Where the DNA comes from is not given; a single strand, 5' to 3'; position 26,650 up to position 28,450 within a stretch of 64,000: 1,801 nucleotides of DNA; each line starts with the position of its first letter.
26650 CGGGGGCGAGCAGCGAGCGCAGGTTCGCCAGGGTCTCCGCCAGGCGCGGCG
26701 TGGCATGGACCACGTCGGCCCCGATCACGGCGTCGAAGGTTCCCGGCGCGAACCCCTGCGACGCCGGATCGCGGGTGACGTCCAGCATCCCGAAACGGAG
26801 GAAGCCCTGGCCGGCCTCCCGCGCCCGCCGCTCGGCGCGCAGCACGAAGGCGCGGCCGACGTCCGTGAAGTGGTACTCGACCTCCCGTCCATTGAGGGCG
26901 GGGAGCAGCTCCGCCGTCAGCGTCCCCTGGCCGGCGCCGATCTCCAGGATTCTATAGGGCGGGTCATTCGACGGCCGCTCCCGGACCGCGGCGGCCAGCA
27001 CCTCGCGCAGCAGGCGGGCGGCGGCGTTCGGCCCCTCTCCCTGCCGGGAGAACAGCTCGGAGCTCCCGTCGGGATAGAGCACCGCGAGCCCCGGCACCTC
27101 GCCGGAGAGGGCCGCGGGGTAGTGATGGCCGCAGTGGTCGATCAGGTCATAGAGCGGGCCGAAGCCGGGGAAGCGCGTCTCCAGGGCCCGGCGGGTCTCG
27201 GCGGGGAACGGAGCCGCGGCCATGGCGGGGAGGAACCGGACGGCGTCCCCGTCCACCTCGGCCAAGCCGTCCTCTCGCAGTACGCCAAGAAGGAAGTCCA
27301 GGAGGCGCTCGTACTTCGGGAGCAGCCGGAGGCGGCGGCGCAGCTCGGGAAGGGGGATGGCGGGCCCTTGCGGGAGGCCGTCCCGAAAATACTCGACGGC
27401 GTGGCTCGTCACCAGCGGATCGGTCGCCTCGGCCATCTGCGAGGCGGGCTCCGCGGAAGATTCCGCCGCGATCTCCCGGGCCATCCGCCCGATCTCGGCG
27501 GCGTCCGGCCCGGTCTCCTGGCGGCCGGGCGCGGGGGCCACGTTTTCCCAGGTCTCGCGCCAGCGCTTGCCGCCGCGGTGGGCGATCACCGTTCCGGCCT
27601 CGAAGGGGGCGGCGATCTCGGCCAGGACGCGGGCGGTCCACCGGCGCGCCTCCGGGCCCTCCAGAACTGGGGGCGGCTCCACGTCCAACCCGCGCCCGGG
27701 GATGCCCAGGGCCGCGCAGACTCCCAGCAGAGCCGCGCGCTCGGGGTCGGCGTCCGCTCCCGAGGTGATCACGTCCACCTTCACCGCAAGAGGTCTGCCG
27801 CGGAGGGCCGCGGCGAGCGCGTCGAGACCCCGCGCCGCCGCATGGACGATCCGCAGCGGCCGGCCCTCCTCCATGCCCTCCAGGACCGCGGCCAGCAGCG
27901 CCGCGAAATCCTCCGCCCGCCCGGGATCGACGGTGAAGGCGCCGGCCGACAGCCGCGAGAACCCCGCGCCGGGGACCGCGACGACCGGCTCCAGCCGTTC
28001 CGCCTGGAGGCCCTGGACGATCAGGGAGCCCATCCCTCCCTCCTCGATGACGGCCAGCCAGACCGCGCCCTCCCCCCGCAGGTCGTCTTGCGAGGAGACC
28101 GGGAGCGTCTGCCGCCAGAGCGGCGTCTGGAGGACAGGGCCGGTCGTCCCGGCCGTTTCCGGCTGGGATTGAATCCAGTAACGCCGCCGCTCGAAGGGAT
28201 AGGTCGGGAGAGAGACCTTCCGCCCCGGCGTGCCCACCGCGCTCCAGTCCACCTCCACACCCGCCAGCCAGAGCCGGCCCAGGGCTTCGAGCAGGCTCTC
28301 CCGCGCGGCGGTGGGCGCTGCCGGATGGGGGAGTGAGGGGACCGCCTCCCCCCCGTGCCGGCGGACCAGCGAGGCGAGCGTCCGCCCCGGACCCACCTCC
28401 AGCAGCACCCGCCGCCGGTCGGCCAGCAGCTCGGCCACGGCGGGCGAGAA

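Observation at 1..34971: A single-strand hybrid PKS-NRPS operon of about 35 kb with two cobalamin/radical-SAM enzymes, an in-line LLM oxygenase domain and an embedded orphan permease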

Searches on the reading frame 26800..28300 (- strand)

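Call 59: search_protein_families(library=pfam, proteins=[window:26800-28300:-], max_evalue=0.01)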
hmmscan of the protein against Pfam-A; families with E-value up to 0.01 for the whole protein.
window:26800-28300:- (500 aa): 3 families
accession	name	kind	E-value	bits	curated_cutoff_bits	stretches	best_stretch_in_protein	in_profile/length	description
PF08242.18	Methyltransf_12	-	4.4e-06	27.8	30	1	452-497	1-44/98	Methyltransferase domain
PF13649.12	Methyltransf_25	-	0.0084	17.2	27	0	451-497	1-45/97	Methyltransferase domain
PF18558.8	HTH_51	-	0.01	16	50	0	322-353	56-87/88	Methyltransferase, Helix-turn-helix domain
